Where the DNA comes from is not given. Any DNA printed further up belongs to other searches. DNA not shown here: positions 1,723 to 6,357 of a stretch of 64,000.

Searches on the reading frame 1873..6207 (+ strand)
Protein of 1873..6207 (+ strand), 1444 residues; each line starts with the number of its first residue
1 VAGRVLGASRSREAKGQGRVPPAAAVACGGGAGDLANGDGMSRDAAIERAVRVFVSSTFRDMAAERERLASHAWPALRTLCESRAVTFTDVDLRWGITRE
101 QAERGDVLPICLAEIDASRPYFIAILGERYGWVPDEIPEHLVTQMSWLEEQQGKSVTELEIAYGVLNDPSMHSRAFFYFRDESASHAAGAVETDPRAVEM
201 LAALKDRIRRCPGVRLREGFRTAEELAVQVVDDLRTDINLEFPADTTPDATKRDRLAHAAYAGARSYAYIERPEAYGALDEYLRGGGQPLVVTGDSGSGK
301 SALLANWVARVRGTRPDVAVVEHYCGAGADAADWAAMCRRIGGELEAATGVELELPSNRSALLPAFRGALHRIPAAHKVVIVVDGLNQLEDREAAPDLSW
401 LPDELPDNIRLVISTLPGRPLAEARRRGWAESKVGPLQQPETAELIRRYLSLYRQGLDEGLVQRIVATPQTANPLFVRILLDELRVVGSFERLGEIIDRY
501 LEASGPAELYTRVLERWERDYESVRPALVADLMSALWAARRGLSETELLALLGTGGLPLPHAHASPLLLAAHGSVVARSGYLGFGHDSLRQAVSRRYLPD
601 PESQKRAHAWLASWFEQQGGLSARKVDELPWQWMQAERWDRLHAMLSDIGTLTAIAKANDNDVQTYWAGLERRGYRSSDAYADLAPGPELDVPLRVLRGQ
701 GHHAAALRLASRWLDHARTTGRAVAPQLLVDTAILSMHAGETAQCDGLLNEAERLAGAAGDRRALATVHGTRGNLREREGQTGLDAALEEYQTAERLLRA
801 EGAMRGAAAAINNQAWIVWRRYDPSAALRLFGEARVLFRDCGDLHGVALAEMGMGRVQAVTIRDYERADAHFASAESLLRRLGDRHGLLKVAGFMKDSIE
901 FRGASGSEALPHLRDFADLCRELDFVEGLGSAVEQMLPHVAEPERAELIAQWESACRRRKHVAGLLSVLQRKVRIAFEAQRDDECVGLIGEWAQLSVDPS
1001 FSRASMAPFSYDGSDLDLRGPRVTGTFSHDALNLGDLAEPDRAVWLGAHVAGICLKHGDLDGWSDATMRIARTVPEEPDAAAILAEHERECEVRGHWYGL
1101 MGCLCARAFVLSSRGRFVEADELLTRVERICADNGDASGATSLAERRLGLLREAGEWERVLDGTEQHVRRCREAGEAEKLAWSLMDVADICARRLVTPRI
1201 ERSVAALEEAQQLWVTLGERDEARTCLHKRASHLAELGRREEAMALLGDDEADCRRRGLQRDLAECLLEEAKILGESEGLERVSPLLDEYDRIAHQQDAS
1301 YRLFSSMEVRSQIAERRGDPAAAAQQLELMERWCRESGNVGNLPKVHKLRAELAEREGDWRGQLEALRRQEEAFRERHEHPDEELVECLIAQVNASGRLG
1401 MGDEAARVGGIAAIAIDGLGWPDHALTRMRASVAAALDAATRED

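Call 54: search_protein_families(library=pfam, proteins=[window:1873-6207:+], max_evalue=0.00001)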
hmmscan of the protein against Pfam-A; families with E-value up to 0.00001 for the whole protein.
window:1873-6207:+ (1444 aa): 4 families
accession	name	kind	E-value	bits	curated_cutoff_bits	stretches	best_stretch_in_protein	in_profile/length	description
PF13271.11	DUF4062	-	6.6e-13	49.1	24.7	1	52-162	1-80/82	Domain of unknown function (DUF4062)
PF13191.12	AAA_16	-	1.1e-09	39.5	32.6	1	278-412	15-165/167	AAA ATPase domain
PF13401.12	AAA_22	-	1.1e-07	32.7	27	1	286-398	4-104/130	AAA domain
PF05729.18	NACHT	-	2.7e-06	27.7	26.7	0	289-451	2-165/167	NACHT domain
